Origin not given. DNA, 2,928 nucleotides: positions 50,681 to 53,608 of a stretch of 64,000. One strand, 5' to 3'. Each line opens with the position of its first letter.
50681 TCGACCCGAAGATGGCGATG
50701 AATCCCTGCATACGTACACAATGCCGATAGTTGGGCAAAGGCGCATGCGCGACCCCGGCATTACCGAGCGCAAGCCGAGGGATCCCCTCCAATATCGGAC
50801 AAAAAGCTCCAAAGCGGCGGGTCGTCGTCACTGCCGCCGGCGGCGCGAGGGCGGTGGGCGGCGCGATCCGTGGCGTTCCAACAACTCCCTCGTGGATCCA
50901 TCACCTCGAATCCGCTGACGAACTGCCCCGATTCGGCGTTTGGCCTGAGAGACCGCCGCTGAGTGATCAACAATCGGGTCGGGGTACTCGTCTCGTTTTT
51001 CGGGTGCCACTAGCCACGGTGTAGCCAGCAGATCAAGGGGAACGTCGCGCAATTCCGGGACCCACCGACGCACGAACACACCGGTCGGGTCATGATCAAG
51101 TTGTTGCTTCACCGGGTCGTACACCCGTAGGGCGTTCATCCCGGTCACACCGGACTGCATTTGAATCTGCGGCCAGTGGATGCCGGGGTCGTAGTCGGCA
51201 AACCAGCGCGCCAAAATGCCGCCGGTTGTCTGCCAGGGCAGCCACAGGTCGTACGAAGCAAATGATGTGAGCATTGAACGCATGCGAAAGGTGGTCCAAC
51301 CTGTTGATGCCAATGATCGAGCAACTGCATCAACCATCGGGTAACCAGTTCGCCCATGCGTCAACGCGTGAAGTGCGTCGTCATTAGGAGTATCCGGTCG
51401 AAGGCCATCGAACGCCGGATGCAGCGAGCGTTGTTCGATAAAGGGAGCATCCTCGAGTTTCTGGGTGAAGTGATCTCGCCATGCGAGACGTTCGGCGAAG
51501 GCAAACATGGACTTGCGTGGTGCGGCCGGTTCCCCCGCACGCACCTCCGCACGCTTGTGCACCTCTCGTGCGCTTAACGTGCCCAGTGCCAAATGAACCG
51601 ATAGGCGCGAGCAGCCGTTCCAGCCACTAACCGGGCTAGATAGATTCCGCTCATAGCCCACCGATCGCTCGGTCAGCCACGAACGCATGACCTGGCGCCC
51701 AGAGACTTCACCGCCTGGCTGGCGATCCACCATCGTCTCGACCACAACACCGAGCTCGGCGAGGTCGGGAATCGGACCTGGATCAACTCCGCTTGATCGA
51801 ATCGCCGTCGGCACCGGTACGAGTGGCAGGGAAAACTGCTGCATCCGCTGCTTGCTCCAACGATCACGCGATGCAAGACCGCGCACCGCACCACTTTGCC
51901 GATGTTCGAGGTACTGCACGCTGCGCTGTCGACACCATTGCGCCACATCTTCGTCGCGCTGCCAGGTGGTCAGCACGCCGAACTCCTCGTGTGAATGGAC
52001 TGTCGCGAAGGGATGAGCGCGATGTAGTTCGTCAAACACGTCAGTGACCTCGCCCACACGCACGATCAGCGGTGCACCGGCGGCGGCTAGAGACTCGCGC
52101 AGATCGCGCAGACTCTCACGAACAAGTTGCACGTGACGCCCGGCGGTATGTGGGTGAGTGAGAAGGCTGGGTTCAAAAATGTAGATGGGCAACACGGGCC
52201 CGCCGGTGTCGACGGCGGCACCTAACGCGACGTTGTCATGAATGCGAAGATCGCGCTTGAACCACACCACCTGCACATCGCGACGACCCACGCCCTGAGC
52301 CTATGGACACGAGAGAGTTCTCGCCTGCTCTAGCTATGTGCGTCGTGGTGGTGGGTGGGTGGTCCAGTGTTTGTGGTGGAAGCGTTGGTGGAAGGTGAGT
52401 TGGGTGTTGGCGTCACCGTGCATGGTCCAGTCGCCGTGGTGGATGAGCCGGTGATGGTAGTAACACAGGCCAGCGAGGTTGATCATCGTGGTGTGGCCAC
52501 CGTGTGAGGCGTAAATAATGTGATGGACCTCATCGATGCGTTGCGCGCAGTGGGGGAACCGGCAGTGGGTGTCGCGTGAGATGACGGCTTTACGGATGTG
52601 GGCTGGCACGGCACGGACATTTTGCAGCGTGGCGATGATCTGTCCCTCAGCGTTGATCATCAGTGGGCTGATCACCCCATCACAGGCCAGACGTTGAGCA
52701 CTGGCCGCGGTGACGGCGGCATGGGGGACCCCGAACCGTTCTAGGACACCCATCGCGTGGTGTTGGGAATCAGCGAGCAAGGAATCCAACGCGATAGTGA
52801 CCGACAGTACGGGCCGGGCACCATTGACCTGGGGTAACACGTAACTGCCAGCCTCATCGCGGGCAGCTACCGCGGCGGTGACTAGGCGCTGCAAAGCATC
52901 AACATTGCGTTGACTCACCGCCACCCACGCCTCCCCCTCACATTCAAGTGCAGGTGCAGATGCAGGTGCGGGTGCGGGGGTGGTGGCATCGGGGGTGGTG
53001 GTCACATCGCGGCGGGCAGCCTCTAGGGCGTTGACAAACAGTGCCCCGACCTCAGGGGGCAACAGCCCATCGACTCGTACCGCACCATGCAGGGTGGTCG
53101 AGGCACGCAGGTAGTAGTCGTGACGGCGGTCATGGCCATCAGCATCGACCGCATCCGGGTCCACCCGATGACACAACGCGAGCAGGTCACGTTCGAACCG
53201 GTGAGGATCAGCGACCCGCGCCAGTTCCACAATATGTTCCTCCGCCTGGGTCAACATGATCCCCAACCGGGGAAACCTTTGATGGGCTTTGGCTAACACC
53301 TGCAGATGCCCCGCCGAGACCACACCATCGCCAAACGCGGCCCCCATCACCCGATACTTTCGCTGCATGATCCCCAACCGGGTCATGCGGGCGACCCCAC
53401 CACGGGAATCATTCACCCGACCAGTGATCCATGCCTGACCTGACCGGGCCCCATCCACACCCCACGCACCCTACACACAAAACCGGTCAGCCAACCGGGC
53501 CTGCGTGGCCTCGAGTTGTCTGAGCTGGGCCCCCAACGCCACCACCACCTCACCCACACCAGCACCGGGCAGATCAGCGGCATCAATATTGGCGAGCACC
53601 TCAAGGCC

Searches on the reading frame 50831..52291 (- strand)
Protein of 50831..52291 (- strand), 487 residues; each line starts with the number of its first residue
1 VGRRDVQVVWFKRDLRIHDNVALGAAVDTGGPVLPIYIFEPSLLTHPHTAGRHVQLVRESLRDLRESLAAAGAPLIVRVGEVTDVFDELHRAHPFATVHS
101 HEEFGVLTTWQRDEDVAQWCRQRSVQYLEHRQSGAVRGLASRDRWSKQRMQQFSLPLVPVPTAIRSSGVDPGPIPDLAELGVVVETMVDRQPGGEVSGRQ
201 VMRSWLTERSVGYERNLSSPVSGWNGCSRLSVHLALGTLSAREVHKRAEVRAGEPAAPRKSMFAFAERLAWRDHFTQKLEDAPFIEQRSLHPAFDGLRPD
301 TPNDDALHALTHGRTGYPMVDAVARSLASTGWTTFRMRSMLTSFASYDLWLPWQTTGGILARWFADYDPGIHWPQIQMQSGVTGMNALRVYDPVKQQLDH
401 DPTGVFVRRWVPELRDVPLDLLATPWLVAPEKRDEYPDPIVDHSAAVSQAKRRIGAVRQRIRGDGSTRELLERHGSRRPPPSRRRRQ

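Call 7: search_protein_families(library=pfam, proteins=[window:50831-52291:-], max_evalue=0.01)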
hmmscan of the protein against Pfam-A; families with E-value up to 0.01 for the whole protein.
window:50831-52291:- (487 aa): 2 families
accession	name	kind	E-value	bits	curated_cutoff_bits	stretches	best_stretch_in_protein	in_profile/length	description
PF03441.19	FAD_binding_7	-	6.4e-56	189.4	27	1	265-454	1-201/203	FAD binding domain of DNA photolyase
PF00875.24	DNA_photolyase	-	3.7e-28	99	26.6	1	8-132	2-125/164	DNA photolyase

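Call 8: search_protein_families(library=ncbifam, proteins=[window:50831-52291:-], max_evalue=0.01)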
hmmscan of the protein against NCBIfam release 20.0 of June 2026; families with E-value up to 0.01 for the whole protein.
window:50831-52291:- (487 aa): 5 families
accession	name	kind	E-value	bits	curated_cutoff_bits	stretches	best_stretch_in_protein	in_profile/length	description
NF007955.0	PRK10674.1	equivalog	7.9e-47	160.2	506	2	189-450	199-461/472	deoxyribodipyrimidine photo-lyase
TIGR03556.1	photolyase_8HDF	exception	5.3e-46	157.5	884.6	2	173-453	187-467/471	deoxyribodipyrimidine photo-lyase, 8-HDF type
TIGR02765.1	crypto_DASH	subfamily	2.5e-44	151.9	317.05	1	6-414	2-431/431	DASH family cryptochrome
TIGR02766.1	crypt_chrom_pln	subfamily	6.3e-34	117.6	603.85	2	197-430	210-446/480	cryptochrome photoreceptor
TIGR00591.1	phr2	superfamily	1.3e-08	34.6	550.05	1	7-100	24-118/453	deoxyribodipyrimidine photo-lyase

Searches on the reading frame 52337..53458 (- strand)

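Call 7: search_protein_families(library=pfam, proteins=[window:52337-53458:-], max_evalue=0.01)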
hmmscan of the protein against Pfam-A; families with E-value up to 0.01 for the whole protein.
window:52337-53458:- (374 aa): 2 families
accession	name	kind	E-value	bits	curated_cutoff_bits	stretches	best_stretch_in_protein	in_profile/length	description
PF02720.22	DUF222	-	1.6e-08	34.7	24.4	1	33-296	66-306/306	Domain of unknown function (DUF222)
PF01844.29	HNH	-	0.0024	18.4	21.4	1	307-341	12-46/47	HNH endonuclease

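Call 8: search_protein_families(library=ncbifam, proteins=[window:52337-53458:-], max_evalue=0.01)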
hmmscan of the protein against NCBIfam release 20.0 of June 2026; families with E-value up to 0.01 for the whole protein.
window:52337-53458:- (374 aa): 1 family
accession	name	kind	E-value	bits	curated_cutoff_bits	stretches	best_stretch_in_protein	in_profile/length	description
NF040563.1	guided_IscB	equivalog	0.00027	20.2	175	1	281-349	176-245/314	RNA-guided endonuclease IscB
